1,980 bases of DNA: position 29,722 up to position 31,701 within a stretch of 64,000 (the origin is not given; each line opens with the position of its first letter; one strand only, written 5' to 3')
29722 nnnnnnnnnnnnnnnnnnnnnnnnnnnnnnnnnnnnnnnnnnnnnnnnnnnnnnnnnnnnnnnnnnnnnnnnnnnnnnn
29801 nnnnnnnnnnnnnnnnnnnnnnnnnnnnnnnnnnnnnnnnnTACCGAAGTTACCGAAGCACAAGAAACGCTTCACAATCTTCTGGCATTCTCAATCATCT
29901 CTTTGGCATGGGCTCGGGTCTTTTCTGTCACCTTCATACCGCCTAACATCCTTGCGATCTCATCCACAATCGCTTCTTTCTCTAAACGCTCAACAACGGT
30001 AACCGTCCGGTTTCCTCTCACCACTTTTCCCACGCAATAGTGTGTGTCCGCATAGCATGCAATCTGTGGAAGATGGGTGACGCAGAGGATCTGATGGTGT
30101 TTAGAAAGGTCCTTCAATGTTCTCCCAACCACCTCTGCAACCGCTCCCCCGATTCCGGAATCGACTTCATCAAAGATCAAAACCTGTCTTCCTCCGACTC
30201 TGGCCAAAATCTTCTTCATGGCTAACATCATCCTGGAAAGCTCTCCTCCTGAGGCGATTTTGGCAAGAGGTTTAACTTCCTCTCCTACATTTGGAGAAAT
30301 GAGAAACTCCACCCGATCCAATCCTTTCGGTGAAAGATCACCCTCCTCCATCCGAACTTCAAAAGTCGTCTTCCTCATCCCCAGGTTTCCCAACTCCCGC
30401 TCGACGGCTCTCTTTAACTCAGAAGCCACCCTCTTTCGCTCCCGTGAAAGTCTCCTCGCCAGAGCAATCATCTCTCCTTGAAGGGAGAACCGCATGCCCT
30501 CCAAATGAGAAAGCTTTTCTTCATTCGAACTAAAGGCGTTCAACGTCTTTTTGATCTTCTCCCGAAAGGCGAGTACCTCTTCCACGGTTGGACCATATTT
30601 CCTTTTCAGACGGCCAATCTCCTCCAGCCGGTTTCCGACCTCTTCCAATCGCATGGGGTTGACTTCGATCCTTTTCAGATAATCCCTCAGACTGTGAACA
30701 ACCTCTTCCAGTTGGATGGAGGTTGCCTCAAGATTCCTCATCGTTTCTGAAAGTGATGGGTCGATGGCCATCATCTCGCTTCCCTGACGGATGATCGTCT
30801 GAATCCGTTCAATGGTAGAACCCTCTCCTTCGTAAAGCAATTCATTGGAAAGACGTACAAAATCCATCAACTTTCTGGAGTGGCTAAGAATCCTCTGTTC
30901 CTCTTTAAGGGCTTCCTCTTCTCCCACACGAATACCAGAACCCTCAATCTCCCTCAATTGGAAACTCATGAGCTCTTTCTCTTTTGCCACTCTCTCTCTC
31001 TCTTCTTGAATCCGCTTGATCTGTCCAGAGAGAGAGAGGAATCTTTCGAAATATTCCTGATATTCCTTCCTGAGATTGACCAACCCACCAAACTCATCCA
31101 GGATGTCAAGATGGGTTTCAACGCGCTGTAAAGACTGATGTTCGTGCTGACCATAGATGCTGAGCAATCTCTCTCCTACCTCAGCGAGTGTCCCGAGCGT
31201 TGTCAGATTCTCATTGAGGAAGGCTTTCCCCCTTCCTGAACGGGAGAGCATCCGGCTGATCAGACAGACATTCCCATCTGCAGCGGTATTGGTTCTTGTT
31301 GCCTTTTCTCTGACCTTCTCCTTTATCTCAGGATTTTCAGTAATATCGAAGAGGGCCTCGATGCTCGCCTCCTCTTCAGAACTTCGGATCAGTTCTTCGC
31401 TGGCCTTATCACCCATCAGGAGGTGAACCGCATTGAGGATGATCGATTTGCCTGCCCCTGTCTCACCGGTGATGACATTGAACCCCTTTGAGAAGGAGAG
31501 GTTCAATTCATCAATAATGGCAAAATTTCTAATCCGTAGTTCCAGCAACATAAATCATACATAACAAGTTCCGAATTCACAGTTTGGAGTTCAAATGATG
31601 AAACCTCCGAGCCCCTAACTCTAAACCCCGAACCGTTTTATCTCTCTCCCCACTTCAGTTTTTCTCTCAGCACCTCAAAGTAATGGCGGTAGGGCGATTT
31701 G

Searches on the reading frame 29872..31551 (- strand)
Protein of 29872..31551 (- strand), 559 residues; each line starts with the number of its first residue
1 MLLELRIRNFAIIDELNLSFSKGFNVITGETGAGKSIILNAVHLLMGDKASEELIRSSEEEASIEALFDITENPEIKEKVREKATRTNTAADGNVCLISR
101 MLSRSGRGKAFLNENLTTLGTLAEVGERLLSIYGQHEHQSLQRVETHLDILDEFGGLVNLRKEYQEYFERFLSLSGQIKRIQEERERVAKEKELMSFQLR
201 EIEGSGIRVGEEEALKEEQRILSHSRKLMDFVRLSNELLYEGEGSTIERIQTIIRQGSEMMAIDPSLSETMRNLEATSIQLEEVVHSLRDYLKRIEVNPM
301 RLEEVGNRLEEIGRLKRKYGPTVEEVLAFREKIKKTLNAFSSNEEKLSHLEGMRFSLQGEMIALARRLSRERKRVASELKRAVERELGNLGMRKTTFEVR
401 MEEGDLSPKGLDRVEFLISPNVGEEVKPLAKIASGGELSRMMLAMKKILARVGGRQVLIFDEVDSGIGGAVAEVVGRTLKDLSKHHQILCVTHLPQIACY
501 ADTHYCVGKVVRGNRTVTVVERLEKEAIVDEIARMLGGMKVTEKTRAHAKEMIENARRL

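Call 91: search_protein_families(library=pfam, proteins=[window:29872-31551:-], max_evalue=0.00001)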
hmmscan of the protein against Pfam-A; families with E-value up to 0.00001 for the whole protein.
window:29872-31551:- (559 aa): 4 families
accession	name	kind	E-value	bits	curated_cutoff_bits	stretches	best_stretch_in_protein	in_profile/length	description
PF02463.25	SMC_N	-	3.4e-18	66.3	40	1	2-509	2-213/220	RecF/RecN/SMC N terminal domain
PF13476.12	AAA_23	-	3.1e-12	48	27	1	4-197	1-177/201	AAA domain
PF13401.12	AAA_22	-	7.7e-06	26.7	27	0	21-73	4-33/130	AAA domain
PF13304.12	AAA_21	-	8.9e-06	26.4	27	0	24-57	1-49/304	AAA domain, putative AbiEii toxin, Type IV TA system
